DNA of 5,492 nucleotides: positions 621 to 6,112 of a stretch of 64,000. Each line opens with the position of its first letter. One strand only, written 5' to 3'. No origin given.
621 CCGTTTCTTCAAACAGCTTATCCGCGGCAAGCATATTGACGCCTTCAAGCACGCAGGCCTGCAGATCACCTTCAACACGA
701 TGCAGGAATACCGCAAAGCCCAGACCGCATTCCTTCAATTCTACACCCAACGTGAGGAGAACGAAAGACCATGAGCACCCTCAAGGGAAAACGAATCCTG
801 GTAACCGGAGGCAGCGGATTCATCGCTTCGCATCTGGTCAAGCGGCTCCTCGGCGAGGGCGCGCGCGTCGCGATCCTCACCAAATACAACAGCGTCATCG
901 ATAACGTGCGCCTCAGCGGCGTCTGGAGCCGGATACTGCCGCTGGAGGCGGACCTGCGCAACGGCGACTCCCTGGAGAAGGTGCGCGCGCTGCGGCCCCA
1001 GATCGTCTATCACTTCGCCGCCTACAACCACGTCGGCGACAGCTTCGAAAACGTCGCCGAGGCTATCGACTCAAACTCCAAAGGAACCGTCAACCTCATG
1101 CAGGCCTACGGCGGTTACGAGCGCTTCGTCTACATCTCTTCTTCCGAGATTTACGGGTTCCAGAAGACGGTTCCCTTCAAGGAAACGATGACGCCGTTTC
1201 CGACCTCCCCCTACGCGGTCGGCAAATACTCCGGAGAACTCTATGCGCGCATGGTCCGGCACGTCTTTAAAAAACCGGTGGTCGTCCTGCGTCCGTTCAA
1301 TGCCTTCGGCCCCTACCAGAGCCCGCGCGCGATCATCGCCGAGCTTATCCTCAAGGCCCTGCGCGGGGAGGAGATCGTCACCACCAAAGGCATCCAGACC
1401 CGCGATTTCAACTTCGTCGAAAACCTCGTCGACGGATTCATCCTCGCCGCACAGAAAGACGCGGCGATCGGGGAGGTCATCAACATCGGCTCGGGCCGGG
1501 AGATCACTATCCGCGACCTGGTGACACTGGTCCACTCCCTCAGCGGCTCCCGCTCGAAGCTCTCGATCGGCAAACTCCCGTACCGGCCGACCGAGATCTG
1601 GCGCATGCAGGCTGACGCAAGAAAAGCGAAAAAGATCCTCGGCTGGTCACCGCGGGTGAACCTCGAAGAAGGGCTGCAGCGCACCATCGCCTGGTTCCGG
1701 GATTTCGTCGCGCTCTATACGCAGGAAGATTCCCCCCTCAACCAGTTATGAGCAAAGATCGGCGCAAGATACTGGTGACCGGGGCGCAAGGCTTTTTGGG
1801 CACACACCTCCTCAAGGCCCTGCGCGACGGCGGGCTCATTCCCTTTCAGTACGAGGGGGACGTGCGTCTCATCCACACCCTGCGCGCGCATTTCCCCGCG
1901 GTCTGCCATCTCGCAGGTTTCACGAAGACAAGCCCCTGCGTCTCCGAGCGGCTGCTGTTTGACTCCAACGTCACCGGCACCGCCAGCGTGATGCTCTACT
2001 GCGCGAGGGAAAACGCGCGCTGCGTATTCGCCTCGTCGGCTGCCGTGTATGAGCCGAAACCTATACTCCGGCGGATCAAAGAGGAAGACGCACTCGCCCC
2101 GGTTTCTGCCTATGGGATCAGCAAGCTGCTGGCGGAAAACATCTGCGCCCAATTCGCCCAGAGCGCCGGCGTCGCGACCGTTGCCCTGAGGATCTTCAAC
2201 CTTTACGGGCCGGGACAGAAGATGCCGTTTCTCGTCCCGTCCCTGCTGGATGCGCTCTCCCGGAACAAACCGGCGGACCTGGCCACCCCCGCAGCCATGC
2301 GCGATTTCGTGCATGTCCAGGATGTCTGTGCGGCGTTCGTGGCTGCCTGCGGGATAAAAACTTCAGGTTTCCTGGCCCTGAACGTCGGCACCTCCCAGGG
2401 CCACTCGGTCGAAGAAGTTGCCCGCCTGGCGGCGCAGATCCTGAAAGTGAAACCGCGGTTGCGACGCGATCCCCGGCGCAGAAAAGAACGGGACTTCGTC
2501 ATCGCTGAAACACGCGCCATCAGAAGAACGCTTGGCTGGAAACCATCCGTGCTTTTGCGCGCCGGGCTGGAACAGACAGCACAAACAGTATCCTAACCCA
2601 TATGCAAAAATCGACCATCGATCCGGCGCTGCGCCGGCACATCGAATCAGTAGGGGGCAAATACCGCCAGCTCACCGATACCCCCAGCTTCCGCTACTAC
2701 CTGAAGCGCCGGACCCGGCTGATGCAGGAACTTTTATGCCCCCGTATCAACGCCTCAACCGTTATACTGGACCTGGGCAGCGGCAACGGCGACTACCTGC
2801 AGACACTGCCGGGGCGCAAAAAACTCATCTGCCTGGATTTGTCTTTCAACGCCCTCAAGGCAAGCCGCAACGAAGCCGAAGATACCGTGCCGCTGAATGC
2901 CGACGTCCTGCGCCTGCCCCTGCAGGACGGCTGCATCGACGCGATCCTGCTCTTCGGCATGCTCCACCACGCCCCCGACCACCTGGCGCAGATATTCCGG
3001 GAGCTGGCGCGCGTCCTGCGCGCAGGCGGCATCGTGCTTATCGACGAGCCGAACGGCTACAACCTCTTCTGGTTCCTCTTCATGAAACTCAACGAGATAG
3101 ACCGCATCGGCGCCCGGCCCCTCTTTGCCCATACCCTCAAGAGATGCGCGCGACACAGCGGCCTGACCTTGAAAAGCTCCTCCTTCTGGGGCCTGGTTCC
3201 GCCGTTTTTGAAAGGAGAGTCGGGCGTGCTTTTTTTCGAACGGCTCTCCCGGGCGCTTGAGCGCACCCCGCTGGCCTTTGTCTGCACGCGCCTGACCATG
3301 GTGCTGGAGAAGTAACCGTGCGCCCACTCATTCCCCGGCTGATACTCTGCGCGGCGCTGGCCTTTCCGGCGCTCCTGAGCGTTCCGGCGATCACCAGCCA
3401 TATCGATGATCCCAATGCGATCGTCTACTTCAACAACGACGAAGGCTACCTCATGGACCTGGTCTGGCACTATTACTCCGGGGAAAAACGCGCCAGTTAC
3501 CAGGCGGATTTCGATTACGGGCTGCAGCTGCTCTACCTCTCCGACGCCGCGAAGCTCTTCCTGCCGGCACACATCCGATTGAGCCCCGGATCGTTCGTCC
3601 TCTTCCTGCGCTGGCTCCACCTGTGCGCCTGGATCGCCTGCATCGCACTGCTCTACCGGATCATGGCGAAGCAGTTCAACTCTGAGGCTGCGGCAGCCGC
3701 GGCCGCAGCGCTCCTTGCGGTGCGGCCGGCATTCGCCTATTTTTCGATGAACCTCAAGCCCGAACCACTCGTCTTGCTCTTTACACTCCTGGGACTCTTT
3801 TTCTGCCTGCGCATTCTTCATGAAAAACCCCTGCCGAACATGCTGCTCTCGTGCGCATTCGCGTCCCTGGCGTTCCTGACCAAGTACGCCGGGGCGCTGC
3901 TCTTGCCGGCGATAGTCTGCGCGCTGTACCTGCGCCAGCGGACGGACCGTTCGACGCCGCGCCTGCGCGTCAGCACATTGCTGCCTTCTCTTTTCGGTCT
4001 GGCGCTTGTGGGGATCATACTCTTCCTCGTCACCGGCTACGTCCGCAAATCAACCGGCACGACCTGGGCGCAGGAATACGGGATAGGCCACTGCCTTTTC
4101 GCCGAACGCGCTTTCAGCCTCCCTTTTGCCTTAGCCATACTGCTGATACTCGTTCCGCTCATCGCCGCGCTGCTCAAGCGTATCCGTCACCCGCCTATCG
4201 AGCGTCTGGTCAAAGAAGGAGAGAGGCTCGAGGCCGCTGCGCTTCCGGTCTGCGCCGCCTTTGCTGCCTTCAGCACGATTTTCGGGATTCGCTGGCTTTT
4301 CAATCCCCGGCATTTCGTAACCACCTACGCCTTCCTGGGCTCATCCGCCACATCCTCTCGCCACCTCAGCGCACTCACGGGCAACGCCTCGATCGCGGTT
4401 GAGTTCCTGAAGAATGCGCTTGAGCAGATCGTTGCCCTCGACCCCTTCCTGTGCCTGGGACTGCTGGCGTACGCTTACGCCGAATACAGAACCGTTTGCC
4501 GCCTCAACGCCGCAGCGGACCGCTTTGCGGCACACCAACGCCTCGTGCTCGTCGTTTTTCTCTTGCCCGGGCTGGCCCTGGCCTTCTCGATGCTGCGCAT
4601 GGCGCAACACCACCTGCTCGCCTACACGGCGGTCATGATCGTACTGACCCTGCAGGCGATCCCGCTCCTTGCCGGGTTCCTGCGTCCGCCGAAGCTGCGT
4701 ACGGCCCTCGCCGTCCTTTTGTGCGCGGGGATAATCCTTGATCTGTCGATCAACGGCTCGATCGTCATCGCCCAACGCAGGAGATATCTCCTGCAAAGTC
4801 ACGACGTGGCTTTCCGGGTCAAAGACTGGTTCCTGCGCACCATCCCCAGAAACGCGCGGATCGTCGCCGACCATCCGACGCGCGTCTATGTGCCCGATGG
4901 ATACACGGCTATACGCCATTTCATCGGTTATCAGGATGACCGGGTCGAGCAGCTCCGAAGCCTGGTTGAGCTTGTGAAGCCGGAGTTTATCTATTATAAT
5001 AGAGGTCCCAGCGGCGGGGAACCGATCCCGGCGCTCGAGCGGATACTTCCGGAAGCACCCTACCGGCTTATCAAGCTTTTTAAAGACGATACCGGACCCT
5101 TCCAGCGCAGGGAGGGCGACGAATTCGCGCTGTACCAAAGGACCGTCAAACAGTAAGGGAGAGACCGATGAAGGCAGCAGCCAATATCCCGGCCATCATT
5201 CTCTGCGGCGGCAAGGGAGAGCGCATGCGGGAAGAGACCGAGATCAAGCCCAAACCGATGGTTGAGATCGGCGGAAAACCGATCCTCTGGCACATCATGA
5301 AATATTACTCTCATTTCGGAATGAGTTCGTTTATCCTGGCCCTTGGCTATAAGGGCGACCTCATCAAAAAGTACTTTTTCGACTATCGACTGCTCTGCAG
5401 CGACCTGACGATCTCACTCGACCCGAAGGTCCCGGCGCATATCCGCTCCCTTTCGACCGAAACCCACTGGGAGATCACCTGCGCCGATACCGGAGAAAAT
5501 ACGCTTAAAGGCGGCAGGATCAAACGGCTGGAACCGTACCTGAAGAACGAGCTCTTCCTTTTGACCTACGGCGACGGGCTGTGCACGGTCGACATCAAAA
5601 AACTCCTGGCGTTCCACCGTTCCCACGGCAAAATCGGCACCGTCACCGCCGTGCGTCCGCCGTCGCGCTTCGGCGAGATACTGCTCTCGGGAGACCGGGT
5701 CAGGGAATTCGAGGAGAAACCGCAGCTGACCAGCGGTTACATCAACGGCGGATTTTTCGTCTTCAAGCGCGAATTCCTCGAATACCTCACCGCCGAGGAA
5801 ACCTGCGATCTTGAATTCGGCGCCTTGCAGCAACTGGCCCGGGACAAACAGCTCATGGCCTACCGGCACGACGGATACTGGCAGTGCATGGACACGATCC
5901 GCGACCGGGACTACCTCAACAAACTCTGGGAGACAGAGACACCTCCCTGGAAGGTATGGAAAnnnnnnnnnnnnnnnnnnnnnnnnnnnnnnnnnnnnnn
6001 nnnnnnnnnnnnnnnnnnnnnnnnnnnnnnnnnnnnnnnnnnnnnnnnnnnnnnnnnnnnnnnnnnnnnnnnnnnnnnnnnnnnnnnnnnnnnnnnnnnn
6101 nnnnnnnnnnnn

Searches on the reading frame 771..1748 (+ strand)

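Call 69: search_protein_families(library=pfam, proteins=[window:771-1748:+], max_evalue=0.00001)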
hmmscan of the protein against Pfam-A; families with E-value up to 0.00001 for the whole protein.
window:771-1748:+ (326 aa): 6 families
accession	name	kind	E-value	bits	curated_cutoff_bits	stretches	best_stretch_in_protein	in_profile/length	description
PF16363.11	GDP_Man_Dehyd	-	2e-56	192.3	27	1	10-305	1-332/332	GDP-mannose 4,6 dehydratase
PF01370.27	Epimerase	-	2.1e-50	171.8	20.9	1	9-240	1-240/240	NAD dependent epimerase/dehydratase family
PF01073.25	3Beta_HSD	-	9e-15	54.9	22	1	10-229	1-231/280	3-beta hydroxysteroid dehydrogenase/isomerase family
PF04321.23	RmlD_sub_bind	-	3.2e-14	53.1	27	1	8-174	2-147/287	RmlD substrate binding domain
PF02719.21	Polysacc_synt_2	-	4e-13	49.6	20.2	1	9-124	1-128/293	Polysaccharide biosynthesis protein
PF07993.18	NAD_binding_4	-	2.3e-07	30.7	20.1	1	11-176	1-205/258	Male sterility protein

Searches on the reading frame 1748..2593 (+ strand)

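Call 69: search_protein_families(library=pfam, proteins=[window:1748-2593:+], max_evalue=0.00001)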
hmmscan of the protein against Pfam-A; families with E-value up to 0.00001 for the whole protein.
window:1748-2593:+ (282 aa): 5 families
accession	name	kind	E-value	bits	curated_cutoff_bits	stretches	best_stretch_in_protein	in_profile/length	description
PF01370.27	Epimerase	-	1.1e-31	110.5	20.9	1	8-201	1-225/240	NAD dependent epimerase/dehydratase family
PF16363.11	GDP_Man_Dehyd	-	3e-27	96.4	27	1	47-276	73-331/332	GDP-mannose 4,6 dehydratase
PF04321.23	RmlD_sub_bind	-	1.1e-13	51.3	27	1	7-156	2-155/287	RmlD substrate binding domain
PF01073.25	3Beta_HSD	-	3.7e-13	49.6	22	1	50-200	68-228/280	3-beta hydroxysteroid dehydrogenase/isomerase family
PF07993.18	NAD_binding_4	-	1.8e-08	34.3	20.1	0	43-149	83-204/258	Male sterility protein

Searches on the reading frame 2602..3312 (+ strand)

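Call 69: search_protein_families(library=pfam, proteins=[window:2602-3312:+], max_evalue=0.00001)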
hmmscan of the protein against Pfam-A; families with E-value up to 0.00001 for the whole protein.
window:2602-3312:+ (237 aa): 7 families
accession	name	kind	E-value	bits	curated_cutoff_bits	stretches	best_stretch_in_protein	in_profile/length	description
PF08241.18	Methyltransf_11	-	7.2e-18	65.5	21.2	1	56-147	1-95/95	Methyltransferase domain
PF13649.12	Methyltransf_25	-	4e-15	56.7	27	1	55-143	1-97/97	Methyltransferase domain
PF13847.12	Methyltransf_31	-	1.1e-11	45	27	1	50-151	2-113/145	Methyltransferase domain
PF08242.18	Methyltransf_12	-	1.5e-10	42.1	30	1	56-144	1-97/98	Methyltransferase domain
PF13489.12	Methyltransf_23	-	4.9e-10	39.8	27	1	40-190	12-161/164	Methyltransferase domain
PF01209.24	Ubie_methyltran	-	5.1e-07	29.7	20.1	1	14-148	13-152/233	ubiE/COQ5 methyltransferase family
PF05148.21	Methyltransf_8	-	7.8e-06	26.4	27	0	49-149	70-158/219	Hypothetical methyltransferase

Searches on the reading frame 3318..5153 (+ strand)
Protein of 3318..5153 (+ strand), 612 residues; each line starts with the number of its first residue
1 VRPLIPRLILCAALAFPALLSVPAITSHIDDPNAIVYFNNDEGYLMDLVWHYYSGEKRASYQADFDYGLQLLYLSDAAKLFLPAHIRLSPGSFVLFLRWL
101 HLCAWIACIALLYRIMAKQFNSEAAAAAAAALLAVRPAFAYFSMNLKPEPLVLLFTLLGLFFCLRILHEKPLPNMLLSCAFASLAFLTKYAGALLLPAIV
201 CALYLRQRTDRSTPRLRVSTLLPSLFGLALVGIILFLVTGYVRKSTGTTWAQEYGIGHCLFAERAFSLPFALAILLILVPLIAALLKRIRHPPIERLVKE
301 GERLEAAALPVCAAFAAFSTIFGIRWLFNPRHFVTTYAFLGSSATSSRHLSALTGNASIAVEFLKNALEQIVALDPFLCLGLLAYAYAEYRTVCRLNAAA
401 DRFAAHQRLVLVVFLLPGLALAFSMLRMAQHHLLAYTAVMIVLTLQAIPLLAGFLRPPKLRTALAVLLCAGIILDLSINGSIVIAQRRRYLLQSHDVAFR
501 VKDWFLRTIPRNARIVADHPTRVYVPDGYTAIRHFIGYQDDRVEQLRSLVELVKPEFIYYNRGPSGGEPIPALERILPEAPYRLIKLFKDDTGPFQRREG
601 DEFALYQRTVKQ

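Call 69: search_protein_families(library=pfam, proteins=[window:3318-5153:+], max_evalue=0.00001)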
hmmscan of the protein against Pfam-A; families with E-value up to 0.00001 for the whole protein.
window:3318-5153:+ (612 aa): 1 family
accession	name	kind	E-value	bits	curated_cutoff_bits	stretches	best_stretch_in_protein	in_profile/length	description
PF13231.12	PMT_2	-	2.9e-12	47.5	26.1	1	98-229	25-152/160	Dolichyl-phosphate-mannose-protein mannosyltransferase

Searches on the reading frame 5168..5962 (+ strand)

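Call 69: search_protein_families(library=pfam, proteins=[window:5168-5962:+], max_evalue=0.00001)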
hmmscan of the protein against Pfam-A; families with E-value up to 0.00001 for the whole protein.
window:5168-5962:+ (265 aa): 2 families
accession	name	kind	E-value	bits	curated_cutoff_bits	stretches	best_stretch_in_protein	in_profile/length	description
PF00483.29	NTP_transferase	-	7.9e-20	71.9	21.2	1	9-239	2-227/245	Nucleotidyl transferase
PF12804.13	NTP_transf_3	-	6.3e-07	30.1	27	1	9-67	1-52/160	MobA-like NTP transferase domain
